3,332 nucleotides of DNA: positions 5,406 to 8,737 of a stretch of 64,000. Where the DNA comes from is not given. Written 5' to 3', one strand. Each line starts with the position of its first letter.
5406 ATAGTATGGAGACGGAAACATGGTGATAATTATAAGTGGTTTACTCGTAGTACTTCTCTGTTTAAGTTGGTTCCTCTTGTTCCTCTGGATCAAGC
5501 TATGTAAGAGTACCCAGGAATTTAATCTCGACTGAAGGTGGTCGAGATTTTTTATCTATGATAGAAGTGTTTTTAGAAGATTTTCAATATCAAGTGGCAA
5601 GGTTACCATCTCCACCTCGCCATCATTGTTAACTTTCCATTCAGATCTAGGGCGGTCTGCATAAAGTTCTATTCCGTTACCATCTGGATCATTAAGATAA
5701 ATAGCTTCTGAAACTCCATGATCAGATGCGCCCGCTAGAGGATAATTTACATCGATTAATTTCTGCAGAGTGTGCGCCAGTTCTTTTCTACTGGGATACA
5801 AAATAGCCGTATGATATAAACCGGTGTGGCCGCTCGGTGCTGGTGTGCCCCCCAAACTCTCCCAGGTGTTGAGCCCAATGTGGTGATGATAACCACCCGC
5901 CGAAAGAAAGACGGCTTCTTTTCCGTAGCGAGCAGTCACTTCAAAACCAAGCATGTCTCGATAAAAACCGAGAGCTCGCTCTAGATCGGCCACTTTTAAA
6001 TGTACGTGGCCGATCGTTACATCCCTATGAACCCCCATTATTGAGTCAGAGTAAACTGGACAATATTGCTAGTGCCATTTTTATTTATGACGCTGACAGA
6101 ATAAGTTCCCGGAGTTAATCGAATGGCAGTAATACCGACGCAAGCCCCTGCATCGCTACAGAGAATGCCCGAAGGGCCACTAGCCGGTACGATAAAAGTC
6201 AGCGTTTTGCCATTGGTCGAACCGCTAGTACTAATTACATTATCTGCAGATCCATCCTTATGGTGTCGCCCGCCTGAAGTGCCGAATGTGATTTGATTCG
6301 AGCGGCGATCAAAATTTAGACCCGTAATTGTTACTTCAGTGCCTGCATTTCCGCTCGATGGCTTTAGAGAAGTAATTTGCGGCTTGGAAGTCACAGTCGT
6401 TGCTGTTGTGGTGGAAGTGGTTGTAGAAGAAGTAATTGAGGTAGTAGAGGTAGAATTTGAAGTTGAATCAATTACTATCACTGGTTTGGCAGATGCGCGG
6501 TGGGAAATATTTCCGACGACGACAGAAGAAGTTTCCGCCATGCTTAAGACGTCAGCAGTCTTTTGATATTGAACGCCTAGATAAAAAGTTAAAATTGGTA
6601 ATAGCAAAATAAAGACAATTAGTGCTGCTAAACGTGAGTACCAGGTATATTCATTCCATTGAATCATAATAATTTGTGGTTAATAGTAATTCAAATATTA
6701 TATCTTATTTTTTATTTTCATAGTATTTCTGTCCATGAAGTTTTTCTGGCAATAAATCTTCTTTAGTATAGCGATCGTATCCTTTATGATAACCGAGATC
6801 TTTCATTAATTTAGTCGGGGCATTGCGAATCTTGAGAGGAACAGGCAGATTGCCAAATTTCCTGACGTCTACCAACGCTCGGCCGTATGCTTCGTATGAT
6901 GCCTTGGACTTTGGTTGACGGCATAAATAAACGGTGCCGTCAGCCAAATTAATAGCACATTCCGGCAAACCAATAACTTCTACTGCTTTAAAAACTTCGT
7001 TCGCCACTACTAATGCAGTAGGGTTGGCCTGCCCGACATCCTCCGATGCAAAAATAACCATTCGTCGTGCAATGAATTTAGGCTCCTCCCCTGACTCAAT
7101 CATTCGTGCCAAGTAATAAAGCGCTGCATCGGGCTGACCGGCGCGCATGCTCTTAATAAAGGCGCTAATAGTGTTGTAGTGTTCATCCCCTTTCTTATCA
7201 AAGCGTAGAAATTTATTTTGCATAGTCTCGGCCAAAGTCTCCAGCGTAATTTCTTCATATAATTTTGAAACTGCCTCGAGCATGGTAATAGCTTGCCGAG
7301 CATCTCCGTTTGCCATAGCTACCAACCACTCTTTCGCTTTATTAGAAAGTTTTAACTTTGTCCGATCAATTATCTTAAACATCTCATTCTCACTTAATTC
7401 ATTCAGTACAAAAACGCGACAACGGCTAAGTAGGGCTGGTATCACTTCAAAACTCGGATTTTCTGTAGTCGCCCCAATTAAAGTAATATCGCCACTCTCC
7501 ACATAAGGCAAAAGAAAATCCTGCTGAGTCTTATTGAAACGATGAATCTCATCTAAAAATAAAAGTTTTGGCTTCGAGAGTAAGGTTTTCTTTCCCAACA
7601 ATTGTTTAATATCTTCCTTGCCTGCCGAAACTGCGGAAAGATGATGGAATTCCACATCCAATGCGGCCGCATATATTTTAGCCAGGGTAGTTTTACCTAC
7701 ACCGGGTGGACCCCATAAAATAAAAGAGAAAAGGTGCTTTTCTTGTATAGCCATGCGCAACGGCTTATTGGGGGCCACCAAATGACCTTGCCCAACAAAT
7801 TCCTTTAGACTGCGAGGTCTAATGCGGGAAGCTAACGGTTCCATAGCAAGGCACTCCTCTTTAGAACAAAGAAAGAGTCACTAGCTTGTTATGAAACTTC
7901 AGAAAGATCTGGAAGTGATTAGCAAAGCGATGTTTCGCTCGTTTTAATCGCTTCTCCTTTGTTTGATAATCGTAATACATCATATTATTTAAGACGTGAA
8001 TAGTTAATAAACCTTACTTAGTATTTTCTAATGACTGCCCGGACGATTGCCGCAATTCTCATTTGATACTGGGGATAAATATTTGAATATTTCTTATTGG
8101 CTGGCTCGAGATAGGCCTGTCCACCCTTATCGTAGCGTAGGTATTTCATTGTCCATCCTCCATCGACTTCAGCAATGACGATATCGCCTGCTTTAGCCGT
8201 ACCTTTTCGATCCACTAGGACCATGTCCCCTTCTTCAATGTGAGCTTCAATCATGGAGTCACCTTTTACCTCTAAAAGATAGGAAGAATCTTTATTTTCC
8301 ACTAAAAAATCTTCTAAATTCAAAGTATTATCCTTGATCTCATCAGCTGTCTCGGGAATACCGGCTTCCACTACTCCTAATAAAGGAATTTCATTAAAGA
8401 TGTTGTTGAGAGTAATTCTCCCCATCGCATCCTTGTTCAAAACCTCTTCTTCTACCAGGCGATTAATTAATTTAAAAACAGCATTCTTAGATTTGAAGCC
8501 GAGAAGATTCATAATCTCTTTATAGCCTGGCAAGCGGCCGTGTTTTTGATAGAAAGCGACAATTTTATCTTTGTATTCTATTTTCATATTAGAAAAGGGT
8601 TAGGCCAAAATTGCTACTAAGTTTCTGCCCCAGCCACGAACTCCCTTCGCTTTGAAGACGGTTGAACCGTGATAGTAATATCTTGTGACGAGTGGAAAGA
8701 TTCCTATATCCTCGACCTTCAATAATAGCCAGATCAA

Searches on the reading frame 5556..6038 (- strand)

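Call 72: search_protein_families(library=pfam, proteins=[window:5556-6038:-], max_evalue=0.00001)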
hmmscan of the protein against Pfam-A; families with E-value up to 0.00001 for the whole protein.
window:5556-6038:- (160 aa): 2 families
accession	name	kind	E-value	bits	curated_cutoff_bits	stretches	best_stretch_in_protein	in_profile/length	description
PF00903.31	Glyoxalase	-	1.1e-14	55.3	20.6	1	8-125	1-121/121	Glyoxalase/Bleomycin resistance protein/Dioxygenase superfamily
PF22677.2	Ble-like_N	-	6.6e-07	29.4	24.5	1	10-41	3-35/41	Bleomycin resistance protein-like N-terminal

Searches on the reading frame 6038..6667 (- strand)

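Call 72: search_protein_families(library=pfam, proteins=[window:6038-6667:-], max_evalue=0.00001)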
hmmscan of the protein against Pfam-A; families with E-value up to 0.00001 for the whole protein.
window:6038-6667:- (209 aa): 1 family
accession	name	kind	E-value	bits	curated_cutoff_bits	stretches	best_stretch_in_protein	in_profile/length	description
PF01833.30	TIG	-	2.3e-07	31.1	20.9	1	96-206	1-83/84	IPT/TIG domain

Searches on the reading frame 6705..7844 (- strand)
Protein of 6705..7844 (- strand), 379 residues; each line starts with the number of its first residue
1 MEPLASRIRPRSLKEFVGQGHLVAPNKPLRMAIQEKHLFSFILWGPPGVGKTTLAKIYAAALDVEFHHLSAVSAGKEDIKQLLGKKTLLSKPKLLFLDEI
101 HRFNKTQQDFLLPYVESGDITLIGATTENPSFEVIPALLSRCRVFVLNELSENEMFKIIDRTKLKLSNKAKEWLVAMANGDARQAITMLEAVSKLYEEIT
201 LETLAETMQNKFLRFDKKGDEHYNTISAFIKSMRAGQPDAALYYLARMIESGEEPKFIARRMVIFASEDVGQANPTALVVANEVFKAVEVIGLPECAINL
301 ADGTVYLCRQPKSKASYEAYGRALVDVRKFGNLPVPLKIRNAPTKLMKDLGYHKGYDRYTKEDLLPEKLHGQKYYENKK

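Call 71: search_protein_families(library=pfam, proteins=[window:6705-7844:-], max_evalue=0.00001)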
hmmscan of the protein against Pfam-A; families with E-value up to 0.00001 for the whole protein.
window:6705-7844:- (379 aa): 6 families
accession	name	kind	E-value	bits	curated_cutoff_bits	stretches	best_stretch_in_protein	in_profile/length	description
PF12002.13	MgsA_C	-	1.3e-50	172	27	1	237-378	3-151/167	MgsA AAA+ ATPase C terminal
PF16193.11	AAA_assoc_2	-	9.2e-25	87.1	34.3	1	162-234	3-81/81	AAA C-terminal domain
PF05496.18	RuvB_N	-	8.9e-17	61.7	27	1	8-123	1-116/159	Holliday junction DNA helicase RuvB P-loop domain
PF00004.35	AAA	-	6.7e-16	59.4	21.2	1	42-146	2-127/131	ATPase family associated with various cellular activities (AAA)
PF07728.20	AAA_5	-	2.3e-07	31.4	22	0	41-123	2-98/139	AAA domain (dynein-related subfamily)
PF13173.12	AAA_14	-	3.5e-06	27.5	27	1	42-154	6-127/129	AAA domain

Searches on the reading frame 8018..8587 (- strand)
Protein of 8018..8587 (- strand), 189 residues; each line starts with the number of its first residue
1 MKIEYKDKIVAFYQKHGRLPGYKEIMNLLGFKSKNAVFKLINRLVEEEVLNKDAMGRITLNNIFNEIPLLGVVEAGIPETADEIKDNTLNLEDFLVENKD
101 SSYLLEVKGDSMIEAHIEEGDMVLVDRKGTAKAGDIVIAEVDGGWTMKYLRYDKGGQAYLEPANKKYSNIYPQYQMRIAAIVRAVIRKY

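Call 72: search_protein_families(library=pfam, proteins=[window:8018-8587:-], max_evalue=0.00001)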
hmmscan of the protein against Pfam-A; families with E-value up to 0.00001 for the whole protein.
window:8018-8587:- (189 aa): 1 family
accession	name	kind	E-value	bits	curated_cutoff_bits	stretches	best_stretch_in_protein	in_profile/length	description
PF00717.28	Peptidase_S24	-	8.5e-26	90.4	23.3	1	68-180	1-113/116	Peptidase S24-like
